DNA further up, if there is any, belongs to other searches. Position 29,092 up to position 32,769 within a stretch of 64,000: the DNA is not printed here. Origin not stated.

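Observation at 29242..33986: KS | AT-DH-PPTase pair in which all three PKS-type domains appear catalytically dead but the fused PPTase looks intact, with no carrier protein, sitting directly behind ispH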

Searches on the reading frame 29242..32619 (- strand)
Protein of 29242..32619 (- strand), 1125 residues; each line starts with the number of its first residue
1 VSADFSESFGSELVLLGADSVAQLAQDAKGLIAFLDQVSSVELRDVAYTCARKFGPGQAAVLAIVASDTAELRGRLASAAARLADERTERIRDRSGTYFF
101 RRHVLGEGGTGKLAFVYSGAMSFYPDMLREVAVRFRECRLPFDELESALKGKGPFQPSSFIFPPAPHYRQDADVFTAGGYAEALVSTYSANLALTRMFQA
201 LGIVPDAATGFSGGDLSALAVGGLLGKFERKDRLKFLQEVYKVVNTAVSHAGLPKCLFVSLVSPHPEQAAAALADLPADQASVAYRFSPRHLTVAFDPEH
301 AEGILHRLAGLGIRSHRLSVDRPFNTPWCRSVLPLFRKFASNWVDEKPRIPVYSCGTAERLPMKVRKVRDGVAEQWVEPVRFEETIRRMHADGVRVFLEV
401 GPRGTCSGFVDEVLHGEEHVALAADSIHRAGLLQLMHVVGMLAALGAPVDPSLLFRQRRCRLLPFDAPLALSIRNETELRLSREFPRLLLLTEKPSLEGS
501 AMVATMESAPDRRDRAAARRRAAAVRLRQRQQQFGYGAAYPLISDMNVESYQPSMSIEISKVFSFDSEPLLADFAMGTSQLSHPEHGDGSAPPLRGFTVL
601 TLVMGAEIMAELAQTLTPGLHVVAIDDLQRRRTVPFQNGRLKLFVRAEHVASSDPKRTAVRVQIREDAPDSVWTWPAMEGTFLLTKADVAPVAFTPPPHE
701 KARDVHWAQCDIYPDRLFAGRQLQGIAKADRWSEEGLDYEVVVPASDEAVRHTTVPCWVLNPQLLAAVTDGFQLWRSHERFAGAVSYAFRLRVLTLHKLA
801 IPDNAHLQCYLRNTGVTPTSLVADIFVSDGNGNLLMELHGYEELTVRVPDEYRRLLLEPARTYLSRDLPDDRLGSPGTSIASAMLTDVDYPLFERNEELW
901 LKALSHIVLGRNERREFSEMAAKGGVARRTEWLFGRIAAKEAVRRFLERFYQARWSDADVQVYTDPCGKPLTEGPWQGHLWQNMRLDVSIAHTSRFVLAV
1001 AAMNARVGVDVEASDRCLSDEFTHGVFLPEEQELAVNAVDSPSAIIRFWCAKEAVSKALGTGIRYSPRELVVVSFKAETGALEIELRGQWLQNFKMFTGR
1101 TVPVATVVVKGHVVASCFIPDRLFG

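Call 9: search_protein_families(library=pfam, proteins=[window:29242-32619:-], max_evalue=1)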
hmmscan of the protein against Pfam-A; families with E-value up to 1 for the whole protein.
window:29242-32619:- (1125 aa): 5 families
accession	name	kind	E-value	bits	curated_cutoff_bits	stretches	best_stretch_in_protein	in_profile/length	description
PF01648.25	ACPS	-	2.5e-13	50.5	25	1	1006-1075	1-79/111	4'-phosphopantetheinyl transferase superfamily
PF00698.26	Acyl_transf_1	-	6.3e-09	36.2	32.7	1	191-415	70-280/319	Acyl transferase domain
PF22621.2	CurL-like_PKS_C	-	0.0016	18.8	27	1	13-74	2-62/64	CurL-like, PKS C-terminal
PF14765.12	PS-DH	-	0.0019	18.2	23.7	1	719-842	33-155/166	Polyketide synthase dehydratase N-terminal domain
PF17837.6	4PPT_N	-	0.078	13.5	27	0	922-1002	7-68/68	4'-phosphopantetheinyl transferase N-terminal domain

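Call 10: search_protein_families(library=ncbifam, proteins=[window:29242-32619:-], max_evalue=1)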
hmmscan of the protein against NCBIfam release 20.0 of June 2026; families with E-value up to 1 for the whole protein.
window:29242-32619:- (1125 aa): 22 families
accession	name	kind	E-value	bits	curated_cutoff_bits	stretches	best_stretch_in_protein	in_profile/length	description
NF045894.1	PKS_plus_SDR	equivalog_domain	1.1e-28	99.5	1740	1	14-459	449-859/1515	type I polyketide synthase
TIGR02813.1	omega_3_PfaA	subfamily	6.3e-27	92.8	1010.1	1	40-418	510-884/2582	polyketide-type polyunsaturated fatty acid synthase PfaA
TIGR00128.1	fabD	equivalog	1.9e-12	47.3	260.9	1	188-411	66-284/290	ACP S-malonyltransferase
TIGR03131.1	malonate_mdcH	equivalog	2.2e-11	43.8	297.9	1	188-415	60-277/297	malonate decarboxylase subunit epsilon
TIGR00556.1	pantethn_trn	domain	5.1e-11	42.8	45.35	2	1004-1070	2-75/128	phosphopantetheine--protein transferase domain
NF041183.1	Pks2_ls1_myc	equivalog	5.5e-10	36.7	2400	3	188-460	598-862/2086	sulfolipid-1 biosynthesis phthioceranic/hydroxyphthioceranic acid synthase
TIGR00516.1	acpS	equivalog_domain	6.9e-08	32.8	59.8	2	1030-1066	34-70/125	holo-ACP synthase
NF042922.1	4PPT_HetI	equivalog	1.8e-07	30.7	370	1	937-1113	61-228/235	4'-phosphopantetheinyl transferase HetI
NF011257.0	PRK14663.1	equivalog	4.9e-07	29.8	186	2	934-1004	48-118/123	holo-[acyl-carrier-protein] synthase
NF037940.1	PKS_MbtD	equivalog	5.7e-06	24.7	1150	1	14-224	8-195/978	mycobactin polyketide synthase MbtD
NF011254.0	PRK14660.1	equivalog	8.6e-06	25.8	195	1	1018-1102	22-106/125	holo-[acyl-carrier-protein] synthase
NF000832.0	PRK00070.3-2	equivalog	1.9e-05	25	107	1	1024-1095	27-90/116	holo-ACP synthase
NF011251.0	PRK14657.1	equivalog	6.4e-05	23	165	1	1018-1097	22-99/123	holo-[acyl-carrier-protein] synthase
NF037941.1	PKS_NbtC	equivalog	0.00021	19.4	1150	1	14-226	12-202/1027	nocobactin polyketide synthase NbtC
NF007604.0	PRK10251.1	equivalog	0.0021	17.6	169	1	987-1063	88-165/209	enterobactin synthase subunit EntD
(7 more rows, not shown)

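Call 14: find_homologous_proteins(query=window:29242-32619:-, max_evalue=0.00001)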
Query window:29242-32619:- (1125 aa): 546 proteins with E <= 0.00001 among 8000 candidates; the best 120 are listed.
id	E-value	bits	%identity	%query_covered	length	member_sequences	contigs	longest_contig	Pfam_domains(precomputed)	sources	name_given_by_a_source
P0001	0.0e+0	2563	100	100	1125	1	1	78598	PF01648.26,PF00698.27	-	-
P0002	0.0e+0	2327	90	100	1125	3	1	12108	PF01648.26,PF00698.27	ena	-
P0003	0.0e+0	1825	72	100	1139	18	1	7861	PF01648.26,PF00698.27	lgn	-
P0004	0.0e+0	1815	71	100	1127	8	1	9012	PF01648.26,PF00698.27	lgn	-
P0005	0.0e+0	1591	64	100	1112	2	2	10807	PF01648.26,PF22621.3,PF00698.27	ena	-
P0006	0.0e+0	1583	63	100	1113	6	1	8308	PF01648.26,PF22621.3,PF00698.27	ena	-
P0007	0.0e+0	1582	63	100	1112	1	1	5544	PF01648.26,PF22621.3,PF00698.27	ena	-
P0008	0.0e+0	1570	63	100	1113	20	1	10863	PF01648.26,PF22621.3,PF00698.27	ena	-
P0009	0.0e+0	1570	63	100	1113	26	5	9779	PF01648.26,PF22621.3,PF00698.27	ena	-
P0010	0.0e+0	1556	63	100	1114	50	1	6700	PF01648.26,PF22621.3,PF00698.27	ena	-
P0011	0.0e+0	1556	63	100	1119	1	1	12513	PF01648.26,PF22621.3,PF14765.13,PF00698.27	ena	-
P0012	0.0e+0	1555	63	100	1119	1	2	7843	PF01648.26,PF22621.3,PF14765.13,PF00698.27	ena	-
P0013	0.0e+0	1554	63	100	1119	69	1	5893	PF01648.26,PF22621.3,PF00698.27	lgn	-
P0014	0.0e+0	1554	63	100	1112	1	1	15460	PF01648.26,PF22621.3,PF00698.27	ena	-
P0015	0.0e+0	1550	62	100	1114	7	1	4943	PF01648.26,PF00698.27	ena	-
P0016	0.0e+0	1549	64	100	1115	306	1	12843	PF01648.26,PF22621.3,PF14765.13,PF00698.27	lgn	-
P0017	0.0e+0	1549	62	100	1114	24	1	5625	PF01648.26,PF00698.27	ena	-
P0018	0.0e+0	1548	63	100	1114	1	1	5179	PF01648.26,PF14765.13,PF00698.27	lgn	-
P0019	0.0e+0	1544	61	100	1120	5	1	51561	PF01648.26,PF14765.13,PF00698.27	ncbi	-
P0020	0.0e+0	1537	63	100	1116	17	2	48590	PF01648.26,PF22621.3,PF14765.13,PF00698.27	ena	-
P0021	0.0e+0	1529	62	100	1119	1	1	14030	PF01648.26,PF22621.3,PF14765.13,PF00698.27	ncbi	ncbi:MAG: 4'-phosphopantetheinyl transferase superfamily protein [Kiritimatiellia bacterium]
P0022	0.0e+0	1526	62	100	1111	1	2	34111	PF01648.26,PF00698.27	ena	-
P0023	0.0e+0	1523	62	100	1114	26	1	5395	PF01648.26,PF00698.27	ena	-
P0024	0.0e+0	1521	61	100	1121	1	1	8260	PF01648.26,PF22621.3,PF14765.13,PF00698.27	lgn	-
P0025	0.0e+0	1518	62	100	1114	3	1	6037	PF01648.26,PF00698.27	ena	-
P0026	0.0e+0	1515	61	100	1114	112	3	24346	PF01648.26,PF00698.27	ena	-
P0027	0.0e+0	1500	62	100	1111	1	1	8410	PF01648.26,PF00698.27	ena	-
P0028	0.0e+0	1497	61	100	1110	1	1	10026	PF01648.26,PF22621.3,PF00698.27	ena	-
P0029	0.0e+0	1491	61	100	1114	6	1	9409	PF01648.26,PF22621.3,PF14765.13,PF00698.27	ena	-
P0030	0.0e+0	1477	61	100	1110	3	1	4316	PF01648.26,PF22621.3,PF00698.27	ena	-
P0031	0.0e+0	1475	61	100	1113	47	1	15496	PF01648.26,PF22621.3,PF14765.13,PF00698.27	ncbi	-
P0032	0.0e+0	1465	61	100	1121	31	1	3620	PF01648.26,PF22621.3,PF00698.27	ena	-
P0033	0.0e+0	1460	60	100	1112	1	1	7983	PF01648.26,PF22621.3,PF00698.27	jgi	-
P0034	0.0e+0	1447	59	100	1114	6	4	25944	PF01648.26,PF22621.3,PF14765.13,PF00698.27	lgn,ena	-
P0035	0.0e+0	1446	60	100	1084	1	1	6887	PF01648.26,PF00698.27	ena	-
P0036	0.0e+0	1431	58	100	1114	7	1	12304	PF01648.26,PF22621.3,PF00698.27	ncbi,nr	ncbi:MAG: 4'-phosphopantetheinyl transferase superfamily protein [Kiritimatiellae bacterium]|nr:4'-p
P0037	0.0e+0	1414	58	100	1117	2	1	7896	PF01648.26,PF22621.3,PF00698.27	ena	-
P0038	0.0e+0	1411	56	100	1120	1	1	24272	PF01648.26,PF00698.27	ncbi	-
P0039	0.0e+0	1405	57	100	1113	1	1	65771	PF01648.26,PF22621.3,PF14765.13,PF00698.27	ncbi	-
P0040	0.0e+0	1398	56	100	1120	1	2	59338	PF01648.26,PF00698.27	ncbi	-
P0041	0.0e+0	1398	58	100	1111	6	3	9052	PF01648.26,PF22621.3,PF00698.27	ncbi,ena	-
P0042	0.0e+0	1393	57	100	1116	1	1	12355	PF01648.26,PF22621.3,PF00698.27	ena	-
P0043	0.0e+0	1387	57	99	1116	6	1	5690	PF01648.26,PF22621.3,PF00698.27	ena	-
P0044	0.0e+0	1378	56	100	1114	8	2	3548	PF01648.26,PF22621.3,PF00698.27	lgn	-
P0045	0.0e+0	1370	56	100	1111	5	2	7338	PF01648.26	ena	-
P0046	0.0e+0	1365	57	99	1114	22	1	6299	PF01648.26,PF00698.27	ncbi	-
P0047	0.0e+0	1354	55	100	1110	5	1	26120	PF01648.26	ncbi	-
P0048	0.0e+0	1348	56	100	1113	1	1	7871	PF01648.26,PF22621.3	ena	-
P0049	0.0e+0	1345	56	100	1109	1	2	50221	PF01648.26,PF22621.3,PF14765.13,PF00698.27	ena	-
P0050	0.0e+0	1339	56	99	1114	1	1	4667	PF01648.26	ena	-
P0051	0.0e+0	1338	56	100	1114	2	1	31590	PF01648.26,PF00698.27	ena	-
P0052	0.0e+0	1333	55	100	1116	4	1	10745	PF01648.26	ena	-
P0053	0.0e+0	1319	55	99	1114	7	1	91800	PF01648.26,PF00698.27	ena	-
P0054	0.0e+0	1298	56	99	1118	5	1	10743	PF01648.26,PF14765.13,PF00698.27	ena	-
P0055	0.0e+0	1295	55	99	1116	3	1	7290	PF01648.26,PF14765.13,PF00698.27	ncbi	-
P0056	0.0e+0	1281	54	99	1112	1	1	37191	PF01648.26,PF14765.13,PF00698.27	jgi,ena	-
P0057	0.0e+0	1279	54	99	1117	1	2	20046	PF01648.26,PF14765.13,PF00698.27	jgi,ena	-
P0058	0.0e+0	1273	53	99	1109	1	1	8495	PF01648.26,PF00698.27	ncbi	-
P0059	0.0e+0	1271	53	99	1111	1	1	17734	PF01648.26,PF14765.13,PF00698.27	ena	-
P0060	0.0e+0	1266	53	100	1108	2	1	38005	PF01648.26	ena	-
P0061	0.0e+0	1260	55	97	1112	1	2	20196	PF01648.26,PF14765.13,PF00698.27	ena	-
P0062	0.0e+0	1238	52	100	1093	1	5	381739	PF01648.26,PF00698.27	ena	-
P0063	0.0e+0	1236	52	99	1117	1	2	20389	PF01648.26,PF14765.13,PF00698.27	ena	-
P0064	0.0e+0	1231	52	99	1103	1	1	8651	PF01648.26,PF14765.13,PF00698.27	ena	-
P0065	0.0e+0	1231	51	99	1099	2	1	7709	PF01648.26,PF00698.27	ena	-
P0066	0.0e+0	1230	52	100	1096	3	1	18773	PF01648.26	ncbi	-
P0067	0.0e+0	1227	52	99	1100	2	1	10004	PF01648.26,PF22621.3,PF14765.13,PF00698.27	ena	-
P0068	0.0e+0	1221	51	99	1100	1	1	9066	PF01648.26,PF00698.27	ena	-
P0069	0.0e+0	1220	51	99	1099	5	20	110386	PF01648.26,PF22621.3,PF00698.27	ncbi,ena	-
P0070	0.0e+0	1219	50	99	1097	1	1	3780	PF01648.26,PF14765.13,PF00698.27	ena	-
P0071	0.0e+0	1218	51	99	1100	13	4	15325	PF22336.3,PF01648.26,PF22621.3,PF14765.13,PF00698.27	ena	-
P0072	0.0e+0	1218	51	99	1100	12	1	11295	PF01648.26,PF22621.3,PF14765.13,PF00698.27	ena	-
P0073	0.0e+0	1218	51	99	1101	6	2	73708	PF01648.26,PF22621.3,PF14765.13,PF00698.27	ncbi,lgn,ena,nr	ncbi:MAG: 4'-phosphopantetheinyl transferase superfamily protein [Kiritimatiellae bacterium]|nr:4'-p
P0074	0.0e+0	1218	50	99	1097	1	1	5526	PF01648.26,PF00698.27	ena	-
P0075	0.0e+0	1216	51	99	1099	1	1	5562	PF01648.26,PF00698.27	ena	-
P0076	0.0e+0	1216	52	99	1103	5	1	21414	PF01648.26,PF22621.3,PF00698.27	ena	-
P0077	0.0e+0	1215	50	99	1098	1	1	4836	PF01648.26,PF00698.27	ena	-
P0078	0.0e+0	1214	51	100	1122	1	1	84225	PF01648.26,PF22621.3,PF14765.13,PF00698.27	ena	-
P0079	0.0e+0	1214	51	100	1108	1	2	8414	PF01648.26,PF22621.3,PF00698.27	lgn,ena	-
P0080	0.0e+0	1214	51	99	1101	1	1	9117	PF01648.26,PF00698.27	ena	-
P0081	0.0e+0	1213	51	100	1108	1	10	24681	PF01648.26,PF22621.3,PF14765.13,PF00698.27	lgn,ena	-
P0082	0.0e+0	1213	49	99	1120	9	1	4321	PF01648.26,PF14765.13,PF00698.27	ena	-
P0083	0.0e+0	1213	51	99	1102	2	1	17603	PF01648.26,PF14765.13,PF00698.27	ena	-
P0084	0.0e+0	1212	51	100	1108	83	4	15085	PF01648.26,PF22621.3,PF14765.13,PF00698.27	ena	-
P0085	0.0e+0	1212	51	99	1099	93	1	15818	PF01648.26,PF22621.3,PF00698.27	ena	-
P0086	0.0e+0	1211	50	99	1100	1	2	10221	PF01648.26,PF14765.13,PF00698.27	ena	-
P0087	0.0e+0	1210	51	100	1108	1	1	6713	PF01648.26,PF22621.3,PF14765.13,PF00698.27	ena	-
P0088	0.0e+0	1210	51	100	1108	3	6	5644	PF01648.26,PF22621.3,PF14765.13,PF00698.27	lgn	-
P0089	0.0e+0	1210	51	100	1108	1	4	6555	PF01648.26,PF22621.3,PF14765.13,PF00698.27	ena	-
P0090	0.0e+0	1209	51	100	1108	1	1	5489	PF01648.26,PF22621.3,PF14765.13,PF00698.27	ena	-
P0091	0.0e+0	1209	50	99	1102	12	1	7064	PF01648.26,PF22621.3,PF00698.27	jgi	jgi:phosphopantetheine--protein transferase-like protein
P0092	0.0e+0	1209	51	99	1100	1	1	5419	PF01648.26,PF14765.13,PF00698.27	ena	-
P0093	0.0e+0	1209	51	100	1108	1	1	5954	PF01648.26,PF22621.3,PF14765.13,PF00698.27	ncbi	-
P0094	0.0e+0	1209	51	100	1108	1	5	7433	PF01648.26,PF22621.3,PF14765.13,PF00698.27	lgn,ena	-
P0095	0.0e+0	1209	51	100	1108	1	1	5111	PF01648.26,PF22621.3,PF14765.13,PF00698.27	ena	-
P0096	0.0e+0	1208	51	100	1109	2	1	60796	PF01648.26,PF22621.3,PF00698.27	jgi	-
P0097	0.0e+0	1208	51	100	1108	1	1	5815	PF01648.26,PF22621.3,PF14765.13,PF00698.27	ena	-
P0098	0.0e+0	1208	51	100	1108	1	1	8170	PF01648.26,PF22621.3,PF14765.13,PF00698.27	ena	-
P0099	0.0e+0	1208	51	100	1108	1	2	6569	PF01648.26,PF22621.3,PF14765.13,PF00698.27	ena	-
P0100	0.0e+0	1208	51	100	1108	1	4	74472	PF01648.26,PF22621.3,PF14765.13,PF00698.27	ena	-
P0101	0.0e+0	1208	51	100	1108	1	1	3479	PF01648.26,PF22621.3,PF14765.13,PF00698.27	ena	-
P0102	0.0e+0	1207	51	100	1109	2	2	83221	PF22336.3,PF01648.26,PF22621.3,PF00698.27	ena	-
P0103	0.0e+0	1207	51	99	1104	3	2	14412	PF01648.26,PF14765.13,PF00698.27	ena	-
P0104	0.0e+0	1207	51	99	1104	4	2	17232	PF01648.26,PF14765.13,PF00698.27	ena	-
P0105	0.0e+0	1207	51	100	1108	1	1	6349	PF01648.26,PF22621.3,PF14765.13,PF00698.27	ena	-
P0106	0.0e+0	1207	50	99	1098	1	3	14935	PF01648.26,PF14765.13,PF00698.27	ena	-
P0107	0.0e+0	1206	51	99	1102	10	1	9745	PF01648.26,PF14765.13,PF00698.27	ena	-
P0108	0.0e+0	1206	51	99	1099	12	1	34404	PF01648.26,PF14765.13,PF00698.27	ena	-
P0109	0.0e+0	1206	51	100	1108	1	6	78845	PF22336.3,PF01648.26,PF22621.3,PF14765.13,PF00698.27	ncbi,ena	-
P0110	0.0e+0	1206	50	99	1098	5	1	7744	PF01648.26,PF00698.27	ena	-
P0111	0.0e+0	1206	51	100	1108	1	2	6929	PF01648.26,PF22621.3,PF14765.13,PF00698.27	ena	-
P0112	0.0e+0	1206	51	100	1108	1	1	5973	PF01648.26,PF22621.3,PF14765.13,PF00698.27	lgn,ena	-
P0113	0.0e+0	1205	51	100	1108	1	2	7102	PF01648.26,PF22621.3,PF14765.13,PF00698.27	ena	-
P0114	0.0e+0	1205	49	99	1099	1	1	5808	PF01648.26,PF00698.27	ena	-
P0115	0.0e+0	1205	50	99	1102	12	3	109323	PF01648.26,PF14765.13,PF00698.27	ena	-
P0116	0.0e+0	1205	51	100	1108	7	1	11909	PF01648.26,PF22621.3,PF14765.13,PF00698.27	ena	-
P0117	0.0e+0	1205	51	99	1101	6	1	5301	PF01648.26,PF00698.27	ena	-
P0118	0.0e+0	1205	51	100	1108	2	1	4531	PF01648.26,PF22621.3,PF14765.13,PF00698.27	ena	-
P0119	0.0e+0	1205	51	100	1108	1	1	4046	PF01648.26,PF22621.3,PF14765.13,PF00698.27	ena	-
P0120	0.0e+0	1205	51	100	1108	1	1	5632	PF01648.26,PF22621.3,PF14765.13,PF00698.27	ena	-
